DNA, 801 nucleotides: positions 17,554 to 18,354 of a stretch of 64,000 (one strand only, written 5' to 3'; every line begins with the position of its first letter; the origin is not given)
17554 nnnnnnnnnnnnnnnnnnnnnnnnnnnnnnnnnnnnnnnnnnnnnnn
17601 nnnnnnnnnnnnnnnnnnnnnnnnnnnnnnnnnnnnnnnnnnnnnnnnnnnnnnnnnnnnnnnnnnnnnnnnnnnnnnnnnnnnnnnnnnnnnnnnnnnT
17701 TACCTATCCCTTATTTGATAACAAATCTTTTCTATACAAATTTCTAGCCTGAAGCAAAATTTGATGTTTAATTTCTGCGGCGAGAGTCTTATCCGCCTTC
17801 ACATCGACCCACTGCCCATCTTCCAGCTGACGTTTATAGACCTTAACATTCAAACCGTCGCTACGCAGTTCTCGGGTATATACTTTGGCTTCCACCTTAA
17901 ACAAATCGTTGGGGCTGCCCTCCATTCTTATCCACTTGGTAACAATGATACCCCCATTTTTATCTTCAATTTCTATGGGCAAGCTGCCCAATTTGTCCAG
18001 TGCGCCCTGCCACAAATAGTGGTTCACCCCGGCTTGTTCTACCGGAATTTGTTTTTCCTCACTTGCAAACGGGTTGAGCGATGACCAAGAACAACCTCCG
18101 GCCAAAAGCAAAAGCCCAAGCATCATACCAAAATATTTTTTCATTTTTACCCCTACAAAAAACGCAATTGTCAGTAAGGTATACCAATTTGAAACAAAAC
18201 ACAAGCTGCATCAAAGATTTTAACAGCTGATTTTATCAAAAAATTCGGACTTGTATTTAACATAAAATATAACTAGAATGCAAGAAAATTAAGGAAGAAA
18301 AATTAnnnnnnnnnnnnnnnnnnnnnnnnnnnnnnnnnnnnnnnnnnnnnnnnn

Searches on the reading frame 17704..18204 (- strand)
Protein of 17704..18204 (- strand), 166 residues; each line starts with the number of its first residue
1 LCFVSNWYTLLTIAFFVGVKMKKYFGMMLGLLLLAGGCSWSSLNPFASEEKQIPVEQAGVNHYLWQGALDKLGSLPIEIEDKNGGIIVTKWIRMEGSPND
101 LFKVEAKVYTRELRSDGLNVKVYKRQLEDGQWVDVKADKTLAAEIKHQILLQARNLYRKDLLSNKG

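Call 12: search_protein_families(library=pfam, proteins=[window:17704-18204:-], max_evalue=0.00001)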
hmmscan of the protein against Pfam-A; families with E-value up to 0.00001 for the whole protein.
window:17704-18204:- (166 aa): 1 family
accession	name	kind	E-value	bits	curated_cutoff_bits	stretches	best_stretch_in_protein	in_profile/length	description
PF12100.13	DUF3576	-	2.9e-27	95.3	25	1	59-156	2-99/101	Domain of unknown function (DUF3576)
